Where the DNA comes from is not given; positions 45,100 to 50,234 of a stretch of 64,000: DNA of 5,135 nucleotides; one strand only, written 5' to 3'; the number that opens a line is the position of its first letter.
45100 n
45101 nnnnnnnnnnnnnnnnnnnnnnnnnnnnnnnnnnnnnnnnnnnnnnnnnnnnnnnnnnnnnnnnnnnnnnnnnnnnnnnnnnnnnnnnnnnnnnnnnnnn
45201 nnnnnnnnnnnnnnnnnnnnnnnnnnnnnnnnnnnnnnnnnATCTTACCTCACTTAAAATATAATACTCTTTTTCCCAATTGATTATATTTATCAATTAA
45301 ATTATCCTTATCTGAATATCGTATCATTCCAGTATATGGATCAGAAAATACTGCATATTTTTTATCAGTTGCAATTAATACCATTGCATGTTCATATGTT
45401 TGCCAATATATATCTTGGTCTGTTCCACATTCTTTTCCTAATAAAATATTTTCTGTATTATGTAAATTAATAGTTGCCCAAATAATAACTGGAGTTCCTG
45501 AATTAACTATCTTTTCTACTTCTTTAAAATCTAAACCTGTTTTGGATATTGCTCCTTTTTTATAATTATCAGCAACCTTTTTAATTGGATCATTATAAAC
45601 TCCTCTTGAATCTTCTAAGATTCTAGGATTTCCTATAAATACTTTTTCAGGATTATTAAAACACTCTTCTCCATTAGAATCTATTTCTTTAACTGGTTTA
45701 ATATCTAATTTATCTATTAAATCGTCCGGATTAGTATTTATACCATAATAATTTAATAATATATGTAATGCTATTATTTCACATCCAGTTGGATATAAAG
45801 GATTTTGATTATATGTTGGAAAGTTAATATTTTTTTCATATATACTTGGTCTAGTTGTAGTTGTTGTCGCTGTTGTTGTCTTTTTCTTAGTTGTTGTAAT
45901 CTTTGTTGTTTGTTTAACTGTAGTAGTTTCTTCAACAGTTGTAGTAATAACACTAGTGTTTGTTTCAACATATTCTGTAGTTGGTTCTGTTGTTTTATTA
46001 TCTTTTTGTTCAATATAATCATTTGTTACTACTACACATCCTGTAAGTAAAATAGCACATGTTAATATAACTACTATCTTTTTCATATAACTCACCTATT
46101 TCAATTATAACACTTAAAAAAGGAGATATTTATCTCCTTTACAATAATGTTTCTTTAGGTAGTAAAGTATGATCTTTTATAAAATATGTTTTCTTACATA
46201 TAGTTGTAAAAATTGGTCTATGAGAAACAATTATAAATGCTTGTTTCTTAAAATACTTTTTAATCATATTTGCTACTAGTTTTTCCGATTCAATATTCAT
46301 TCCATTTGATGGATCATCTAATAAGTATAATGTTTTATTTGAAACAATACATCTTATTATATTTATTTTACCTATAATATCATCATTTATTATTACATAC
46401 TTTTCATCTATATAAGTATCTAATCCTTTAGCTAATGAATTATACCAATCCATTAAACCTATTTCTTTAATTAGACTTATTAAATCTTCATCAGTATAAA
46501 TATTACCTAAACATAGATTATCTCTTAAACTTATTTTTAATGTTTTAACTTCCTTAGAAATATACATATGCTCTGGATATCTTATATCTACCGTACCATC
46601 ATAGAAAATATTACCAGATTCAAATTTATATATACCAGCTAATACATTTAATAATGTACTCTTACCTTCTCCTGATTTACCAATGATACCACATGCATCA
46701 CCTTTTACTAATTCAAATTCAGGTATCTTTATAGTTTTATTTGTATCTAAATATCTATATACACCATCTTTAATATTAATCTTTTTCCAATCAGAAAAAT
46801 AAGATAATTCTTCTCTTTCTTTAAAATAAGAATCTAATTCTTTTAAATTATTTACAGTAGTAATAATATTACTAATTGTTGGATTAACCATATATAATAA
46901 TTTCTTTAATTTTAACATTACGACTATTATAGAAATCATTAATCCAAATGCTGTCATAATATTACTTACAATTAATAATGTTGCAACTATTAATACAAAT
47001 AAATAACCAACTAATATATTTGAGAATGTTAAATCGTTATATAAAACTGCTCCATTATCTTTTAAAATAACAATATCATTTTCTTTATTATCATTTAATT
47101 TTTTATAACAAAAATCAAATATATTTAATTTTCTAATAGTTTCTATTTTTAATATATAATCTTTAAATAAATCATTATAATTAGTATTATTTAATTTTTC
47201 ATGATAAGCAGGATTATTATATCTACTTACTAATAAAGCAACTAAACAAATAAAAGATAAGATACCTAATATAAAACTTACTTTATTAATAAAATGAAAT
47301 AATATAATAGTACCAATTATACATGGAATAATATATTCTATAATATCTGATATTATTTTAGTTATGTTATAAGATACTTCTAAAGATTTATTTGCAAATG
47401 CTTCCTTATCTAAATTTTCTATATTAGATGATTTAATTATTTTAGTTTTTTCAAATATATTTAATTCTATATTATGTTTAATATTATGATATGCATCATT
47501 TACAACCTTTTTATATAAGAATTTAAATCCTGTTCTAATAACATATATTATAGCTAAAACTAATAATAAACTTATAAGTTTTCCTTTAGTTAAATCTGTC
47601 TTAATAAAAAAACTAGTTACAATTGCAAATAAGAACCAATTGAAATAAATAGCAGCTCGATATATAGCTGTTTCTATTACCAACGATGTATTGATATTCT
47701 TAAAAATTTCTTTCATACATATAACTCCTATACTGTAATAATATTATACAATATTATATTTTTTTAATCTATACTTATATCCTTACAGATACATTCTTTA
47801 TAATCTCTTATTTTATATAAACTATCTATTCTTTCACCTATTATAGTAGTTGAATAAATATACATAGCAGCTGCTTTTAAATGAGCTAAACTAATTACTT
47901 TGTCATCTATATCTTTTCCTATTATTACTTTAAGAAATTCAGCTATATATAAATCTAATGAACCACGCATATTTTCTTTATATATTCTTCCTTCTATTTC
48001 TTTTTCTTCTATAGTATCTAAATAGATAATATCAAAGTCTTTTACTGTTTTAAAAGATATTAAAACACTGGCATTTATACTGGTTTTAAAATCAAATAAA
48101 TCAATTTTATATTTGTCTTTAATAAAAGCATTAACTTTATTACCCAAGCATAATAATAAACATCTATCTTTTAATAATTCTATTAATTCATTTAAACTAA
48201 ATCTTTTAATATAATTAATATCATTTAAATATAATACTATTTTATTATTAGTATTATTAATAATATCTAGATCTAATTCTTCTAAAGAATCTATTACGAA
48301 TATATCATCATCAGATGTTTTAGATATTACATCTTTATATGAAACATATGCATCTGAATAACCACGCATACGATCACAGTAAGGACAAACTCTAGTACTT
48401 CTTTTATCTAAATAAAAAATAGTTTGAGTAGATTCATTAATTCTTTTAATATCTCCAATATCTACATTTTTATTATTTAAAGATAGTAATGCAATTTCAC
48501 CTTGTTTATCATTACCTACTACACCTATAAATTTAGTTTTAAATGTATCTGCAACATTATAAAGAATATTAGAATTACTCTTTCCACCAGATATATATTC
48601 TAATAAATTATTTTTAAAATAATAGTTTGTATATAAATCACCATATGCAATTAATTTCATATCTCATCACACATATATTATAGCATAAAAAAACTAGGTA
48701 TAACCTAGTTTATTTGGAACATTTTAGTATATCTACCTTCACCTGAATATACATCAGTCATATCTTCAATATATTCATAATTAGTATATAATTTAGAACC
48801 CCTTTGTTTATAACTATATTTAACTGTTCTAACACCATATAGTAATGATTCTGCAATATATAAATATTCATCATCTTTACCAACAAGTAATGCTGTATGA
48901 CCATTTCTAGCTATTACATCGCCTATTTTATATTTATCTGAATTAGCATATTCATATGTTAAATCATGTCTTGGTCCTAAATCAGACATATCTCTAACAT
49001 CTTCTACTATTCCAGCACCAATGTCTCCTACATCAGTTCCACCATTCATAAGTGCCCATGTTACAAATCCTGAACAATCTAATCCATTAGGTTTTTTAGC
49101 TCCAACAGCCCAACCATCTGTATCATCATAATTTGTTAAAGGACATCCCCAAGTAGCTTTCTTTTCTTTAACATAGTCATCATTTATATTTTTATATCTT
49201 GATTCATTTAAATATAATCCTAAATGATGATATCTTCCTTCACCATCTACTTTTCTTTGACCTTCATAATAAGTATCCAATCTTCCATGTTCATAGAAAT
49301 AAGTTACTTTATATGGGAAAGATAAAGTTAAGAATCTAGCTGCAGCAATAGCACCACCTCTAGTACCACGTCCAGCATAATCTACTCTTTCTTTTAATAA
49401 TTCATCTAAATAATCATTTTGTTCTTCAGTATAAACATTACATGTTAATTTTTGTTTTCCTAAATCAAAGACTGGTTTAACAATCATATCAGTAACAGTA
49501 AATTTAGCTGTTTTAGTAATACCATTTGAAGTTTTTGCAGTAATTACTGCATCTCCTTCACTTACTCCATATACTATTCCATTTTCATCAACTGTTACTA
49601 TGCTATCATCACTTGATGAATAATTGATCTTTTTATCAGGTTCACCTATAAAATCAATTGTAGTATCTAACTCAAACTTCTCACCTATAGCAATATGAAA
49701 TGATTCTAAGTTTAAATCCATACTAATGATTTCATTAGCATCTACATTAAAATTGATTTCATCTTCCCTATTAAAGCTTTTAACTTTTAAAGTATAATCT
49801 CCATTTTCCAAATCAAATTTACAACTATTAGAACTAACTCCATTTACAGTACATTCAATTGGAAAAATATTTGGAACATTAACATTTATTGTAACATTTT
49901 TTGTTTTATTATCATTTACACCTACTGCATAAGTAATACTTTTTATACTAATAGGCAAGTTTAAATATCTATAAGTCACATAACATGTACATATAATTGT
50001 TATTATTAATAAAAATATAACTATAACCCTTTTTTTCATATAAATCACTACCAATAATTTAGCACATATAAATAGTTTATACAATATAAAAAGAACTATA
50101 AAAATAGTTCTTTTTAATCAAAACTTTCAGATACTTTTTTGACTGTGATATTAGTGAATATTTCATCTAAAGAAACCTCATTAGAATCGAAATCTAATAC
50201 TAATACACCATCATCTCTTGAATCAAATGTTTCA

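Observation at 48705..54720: Candidate SipW-dependent surface-fibre/secretion locus: three cognate-signal proteins, a fusion peptidase and a wall hydrolase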

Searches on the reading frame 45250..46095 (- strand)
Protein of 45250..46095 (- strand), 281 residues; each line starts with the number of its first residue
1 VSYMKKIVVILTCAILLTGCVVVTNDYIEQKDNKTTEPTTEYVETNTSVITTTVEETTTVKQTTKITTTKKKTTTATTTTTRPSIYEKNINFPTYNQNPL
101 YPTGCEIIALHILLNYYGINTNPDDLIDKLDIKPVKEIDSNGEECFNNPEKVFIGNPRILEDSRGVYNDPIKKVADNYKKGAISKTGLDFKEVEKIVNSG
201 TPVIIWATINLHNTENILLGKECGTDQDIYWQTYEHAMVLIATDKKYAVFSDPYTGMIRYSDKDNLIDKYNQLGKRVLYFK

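Call 3: search_protein_families(library=pfam, proteins=[window:45250-46095:-], max_evalue=0.1)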
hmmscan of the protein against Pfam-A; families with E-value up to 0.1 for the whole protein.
window:45250-46095:- (281 aa): 4 families
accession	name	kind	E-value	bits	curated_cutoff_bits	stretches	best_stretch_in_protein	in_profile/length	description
PF13529.12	Peptidase_C39_2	-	1.9e-26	93.8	24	1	90-254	1-143/143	Peptidase_C39 like family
PF03412.21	Peptidase_C39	-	0.0012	19.1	22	0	105-132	13-40/133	Peptidase C39 family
PF01456.22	Mucin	-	0.0018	18.7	34.7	1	9-82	8-81/143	Mucin-like glycoprotein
PF08139.17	LPAM_1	-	0.086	13.8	20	0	4-20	1-17/18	Prokaryotic membrane lipoprotein lipid attachment site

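Call 4: search_protein_families(library=ncbifam, proteins=[window:45250-46095:-], max_evalue=0.1)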
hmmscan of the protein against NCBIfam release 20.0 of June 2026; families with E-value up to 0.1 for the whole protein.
window:45250-46095:- (281 aa): 4 families
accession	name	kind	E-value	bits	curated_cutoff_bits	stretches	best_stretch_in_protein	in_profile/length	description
NF041428.1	TrsH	subfamily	0.00064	19.8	150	1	4-71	1-67/149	TrsH/TraH family protein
NF045606.1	lipo_J517_1871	equivalog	0.027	14.5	60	1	4-40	1-35/133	J517_1871 family lipoprotein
TIGR02722.1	lp_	equivalog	0.031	14.3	110.55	1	6-67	2-65/189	penicillin-binding protein activator LpoB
NF042930.1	EF0163_fam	equivalog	0.034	13.7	65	1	7-79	2-68/165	EF0163 family protein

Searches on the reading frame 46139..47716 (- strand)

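Call 3: search_protein_families(library=pfam, proteins=[window:46139-47716:-], max_evalue=0.1)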
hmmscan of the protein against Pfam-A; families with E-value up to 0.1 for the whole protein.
window:46139-47716:- (525 aa): 6 families
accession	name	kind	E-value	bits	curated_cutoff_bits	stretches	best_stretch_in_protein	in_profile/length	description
PF00005.33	ABC_tran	-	1.6e-12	48.6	25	1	333-471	5-137/137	ABC transporter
PF02463.25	SMC_N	-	0.001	19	40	1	459-513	157-211/220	RecF/RecN/SMC N terminal domain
PF03193.22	RsgA_GTPase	-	0.0021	18.3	30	1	335-369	102-136/174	RsgA GTPase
PF01926.29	MMR_HSR1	-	0.023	15.2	21.9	1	342-364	2-23/113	50S ribosome-binding GTPase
PF13555.12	AAA_29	-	0.038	14.2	27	1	339-356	23-39/61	P-loop containing region of AAA domain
PF00350.29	Dynamin_N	-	0.072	13.5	27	0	344-495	3-132/168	Dynamin family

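Call 4: search_protein_families(library=ncbifam, proteins=[window:46139-47716:-], max_evalue=0.1)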
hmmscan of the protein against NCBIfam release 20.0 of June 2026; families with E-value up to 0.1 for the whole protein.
window:46139-47716:- (525 aa): 163 families (the best 25 are shown)
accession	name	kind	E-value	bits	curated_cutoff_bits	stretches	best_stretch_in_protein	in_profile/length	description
TIGR03375.1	type_I_sec_LssB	subfamily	5.6e-31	107.5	693.1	1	147-509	290-670/696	type I secretion system permease/ATPase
NF008379.0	PRK11174.1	equivalog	9.3e-28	97.2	684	2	307-503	344-546/588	heme ABC transporter permease/ATP-binding protein CydD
NF008364.0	PRK11160.1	equivalog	3.2e-26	92.1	630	1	60-502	72-536/575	heme ABC transporter ATP-binding protein/permease CydC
TIGR02857.1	CydD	equivalog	1.5e-25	90.2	435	1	310-509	320-525/529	thiol reductant ABC exporter subunit CydD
NF045998.1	cleave_ABC_plasm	equivalog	9.1e-25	87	500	1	7-501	153-661/673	Mbov_0121 family peptidase domain-containing ABC transporter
TIGR02203.1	MsbA_lipidA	equivalog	6.5e-23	81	602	1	28-506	36-532/572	lipid A export permease/ATP-binding protein MsbA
TIGR02868.1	CydC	equivalog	1.5e-22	79.9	329.05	1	309-501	331-530/530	thiol reductant ABC exporter subunit CydC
NF000474.1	tet_ABC_46_A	exception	1.3e-20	73.4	1250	1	138-500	141-527/574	tetracycline efflux ABC transporter Tet(46) subunit A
NF045513.1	HepA_fam_ABC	equivalog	4.4e-20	71.6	725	1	44-507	91-573/610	heterocyst formation ABC transporter subunit HepA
NF008381.0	PRK11176.1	equivalog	6.8e-20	71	867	1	239-500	264-538/582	lipid A ABC transporter ATP-binding protein/permease MsbA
TIGR01842.1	type_I_sec_PrtD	subfamily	5e-19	68.2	510.15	1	46-516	44-529/544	type I secretion system permease/ATPase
TIGR01846.1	type_I_sec_HlyB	subfamily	1.3e-18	66.7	725.55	1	313-507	456-658/694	type I secretion system permease/ATPase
TIGR03796.1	NHLM_micro_ABC1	equivalog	7.3e-18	64.1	853.3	1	236-500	389-671/710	NHLP family bacteriocin export ABC transporter peptidase/permease/ATPase subunit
NF000355.4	ribo_prot_ABC_F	equivalog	1.1e-17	64.1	380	1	322-517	11-191/499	ribosomal protection-like ABC-F family protein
TIGR02204.1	MsbA_rel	hypoth_equivalog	8.1e-17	61.1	780.4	1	320-501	345-535/576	ABC transporter, permease/ATP-binding protein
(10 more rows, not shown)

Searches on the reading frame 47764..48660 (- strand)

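Call 3: search_protein_families(library=pfam, proteins=[window:47764-48660:-], max_evalue=0.1)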
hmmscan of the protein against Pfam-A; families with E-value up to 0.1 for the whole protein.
window:47764-48660:- (298 aa): 2 families
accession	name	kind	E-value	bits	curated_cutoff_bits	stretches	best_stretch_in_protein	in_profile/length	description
PF00294.29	PfkB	-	0.022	14.5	25.8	1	23-82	34-92/302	pfkB family carbohydrate kinase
PF14532.12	Sigma54_activ_2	-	0.063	14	25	0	114-165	45-95/138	Sigma-54 interaction domain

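Call 4: search_protein_families(library=ncbifam, proteins=[window:47764-48660:-], max_evalue=0.1)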
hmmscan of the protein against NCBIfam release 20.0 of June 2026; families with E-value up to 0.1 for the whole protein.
window:47764-48660:- (298 aa): 7 families
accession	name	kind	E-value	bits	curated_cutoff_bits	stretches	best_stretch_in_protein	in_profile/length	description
NF053626.1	RibKinHalex1628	equivalog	1.9e-05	24.3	330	1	24-84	36-97/293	ATP-dependent ribose-1-phosphate kinase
NF041134.1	R1P_kin_Thcocales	equivalog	0.00022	20.7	500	1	25-113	37-128/291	ADP-dependent ribose-1-phosphate kinase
TIGR02152.1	D_ribokin_bact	equivalog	0.0059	16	299.65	1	22-78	32-88/298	ribokinase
NF007321.0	PRK09813.1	equivalog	0.0062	16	247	1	1-78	2-77/261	fructoselysine 6-kinase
TIGR04382.1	myo_inos_iolC_N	equivalog_domain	0.029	13.7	300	1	28-112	36-121/309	5-dehydro-2-deoxygluconokinase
NF040938.1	KDG_KDGal_kin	equivalog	0.03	13.4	400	1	22-86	28-91/305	bifunctional 2-dehydro-3-deoxygluconokinase/2-dehydro-3-deoxygalactonokinase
TIGR02198.1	rfaE_dom_I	equivalog_domain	0.074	12.2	345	0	30-76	51-98/315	D-glycero-beta-D-manno-heptose-7-phosphate kinase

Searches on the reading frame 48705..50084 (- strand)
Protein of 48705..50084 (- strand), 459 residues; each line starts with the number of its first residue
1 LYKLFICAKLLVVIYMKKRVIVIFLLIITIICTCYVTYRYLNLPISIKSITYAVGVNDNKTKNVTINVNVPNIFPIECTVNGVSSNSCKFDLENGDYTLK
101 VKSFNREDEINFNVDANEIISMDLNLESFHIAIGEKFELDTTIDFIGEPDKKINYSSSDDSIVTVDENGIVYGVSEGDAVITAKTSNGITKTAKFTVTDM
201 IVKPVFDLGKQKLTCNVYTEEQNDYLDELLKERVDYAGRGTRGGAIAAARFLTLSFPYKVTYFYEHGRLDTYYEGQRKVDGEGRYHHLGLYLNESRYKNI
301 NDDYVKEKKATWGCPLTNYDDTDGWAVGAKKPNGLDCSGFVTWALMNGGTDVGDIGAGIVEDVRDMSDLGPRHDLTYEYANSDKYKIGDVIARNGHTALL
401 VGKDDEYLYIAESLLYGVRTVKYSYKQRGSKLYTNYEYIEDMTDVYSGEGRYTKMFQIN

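Call 3: search_protein_families(library=pfam, proteins=[window:48705-50084:-], max_evalue=0.1)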
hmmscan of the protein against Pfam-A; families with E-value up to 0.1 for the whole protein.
window:48705-50084:- (459 aa): 4 families
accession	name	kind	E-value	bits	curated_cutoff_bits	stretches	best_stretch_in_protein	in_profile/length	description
PF02368.24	Big_2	-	1e-07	32.2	22.8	1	131-187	14-70/79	Bacterial Ig-like domain (group 2)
PF00877.26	NLPC_P60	-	0.00036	20.9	23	1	327-403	6-74/105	NlpC/P60 family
PF22359.2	Big-like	-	0.0018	18.9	27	1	161-187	11-37/48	Bacterial Ig-like domain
PF14155.11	DUF4307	-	0.0025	18.1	27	1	19-85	3-71/111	Domain of unknown function (DUF4307)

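Call 4: search_protein_families(library=ncbifam, proteins=[window:48705-50084:-], max_evalue=0.1)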
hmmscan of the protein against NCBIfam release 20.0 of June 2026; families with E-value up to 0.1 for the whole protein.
window:48705-50084:- (459 aa): 1 family
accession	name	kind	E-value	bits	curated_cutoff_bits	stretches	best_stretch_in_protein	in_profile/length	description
NF038345.1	wall_hydro_RipC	exception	0.018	14.5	425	1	325-350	266-291/362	peptidoglycan hydrolase RipC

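Call 76: search_solved_structures(query=window:48708-50039:-, max_evalue=1, show_alignments=2)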
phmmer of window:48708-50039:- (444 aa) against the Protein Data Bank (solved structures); distinct sequences matched with E-value up to 1: 7.
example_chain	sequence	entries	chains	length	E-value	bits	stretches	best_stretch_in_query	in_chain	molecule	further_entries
9ifo_A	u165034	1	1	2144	4e-06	29.2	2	136-192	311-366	Teneurin-Like Protein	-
6n1a_A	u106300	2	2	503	4.7e-06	29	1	106-182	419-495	Carbohydrate-binding protein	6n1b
9pt5_A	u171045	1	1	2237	6.2e-06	28.6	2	136-192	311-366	Teneurin-like protein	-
7quz_AAA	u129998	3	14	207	1.5e-05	27.3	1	106-183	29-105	Beta-1,3-glucanase bglH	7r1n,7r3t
8idc_E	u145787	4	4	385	0.18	13.8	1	310-374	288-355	NlpC/P60 family protein | Probable endopeptidase MT2245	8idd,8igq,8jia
23tz_A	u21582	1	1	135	0.61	12.1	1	320-348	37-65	Peptidoglycan DL-endopeptidase CwlO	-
8wt3_A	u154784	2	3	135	0.63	12.1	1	320-348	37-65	Peptidoglycan DL-endopeptidase CwlO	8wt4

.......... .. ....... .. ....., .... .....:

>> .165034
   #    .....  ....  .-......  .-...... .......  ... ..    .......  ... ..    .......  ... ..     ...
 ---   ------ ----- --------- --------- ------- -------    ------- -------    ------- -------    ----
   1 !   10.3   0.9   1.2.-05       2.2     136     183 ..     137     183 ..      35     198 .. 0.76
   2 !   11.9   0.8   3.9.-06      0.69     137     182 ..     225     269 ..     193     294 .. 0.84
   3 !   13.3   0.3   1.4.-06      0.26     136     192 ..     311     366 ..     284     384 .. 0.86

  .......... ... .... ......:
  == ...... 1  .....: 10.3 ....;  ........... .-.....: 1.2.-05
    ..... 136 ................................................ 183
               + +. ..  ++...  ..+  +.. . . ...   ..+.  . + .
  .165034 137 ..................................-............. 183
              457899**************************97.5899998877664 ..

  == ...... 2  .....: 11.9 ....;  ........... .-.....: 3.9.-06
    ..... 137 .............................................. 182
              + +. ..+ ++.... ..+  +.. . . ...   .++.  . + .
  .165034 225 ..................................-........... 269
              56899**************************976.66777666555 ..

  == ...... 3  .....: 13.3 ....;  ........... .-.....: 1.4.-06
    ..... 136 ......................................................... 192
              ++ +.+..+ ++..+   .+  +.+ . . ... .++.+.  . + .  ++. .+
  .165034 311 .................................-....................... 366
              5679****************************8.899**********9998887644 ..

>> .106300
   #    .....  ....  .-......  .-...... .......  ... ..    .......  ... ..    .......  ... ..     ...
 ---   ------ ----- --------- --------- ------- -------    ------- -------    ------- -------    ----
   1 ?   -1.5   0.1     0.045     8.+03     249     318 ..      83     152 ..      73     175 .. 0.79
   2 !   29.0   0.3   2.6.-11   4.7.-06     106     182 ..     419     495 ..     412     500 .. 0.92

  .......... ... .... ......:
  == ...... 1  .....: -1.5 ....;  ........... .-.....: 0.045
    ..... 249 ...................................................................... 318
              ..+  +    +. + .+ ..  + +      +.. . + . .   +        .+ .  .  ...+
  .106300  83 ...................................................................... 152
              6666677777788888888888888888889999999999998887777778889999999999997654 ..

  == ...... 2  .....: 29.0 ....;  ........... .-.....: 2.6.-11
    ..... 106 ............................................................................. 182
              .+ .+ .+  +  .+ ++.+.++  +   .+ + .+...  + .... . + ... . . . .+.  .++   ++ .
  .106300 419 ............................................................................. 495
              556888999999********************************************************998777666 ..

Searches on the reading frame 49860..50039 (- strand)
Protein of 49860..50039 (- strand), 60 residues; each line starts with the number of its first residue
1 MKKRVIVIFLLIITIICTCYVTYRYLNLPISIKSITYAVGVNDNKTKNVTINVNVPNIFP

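Call 6: search_protein_families(library=ncbifam, proteins=[window:49860-50039:-], max_evalue=10)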
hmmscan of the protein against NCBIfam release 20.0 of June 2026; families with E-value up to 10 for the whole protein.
seq(60 aa): 2 families
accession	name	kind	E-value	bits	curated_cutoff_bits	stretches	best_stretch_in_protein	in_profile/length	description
NF011297.0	PRK14710.1-1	equivalog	0.022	15.5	173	1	4-41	11-47/86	hypothetical protein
NF011298.0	PRK14710.1-3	equivalog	0.024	15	326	1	2-42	9-48/163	hypothetical protein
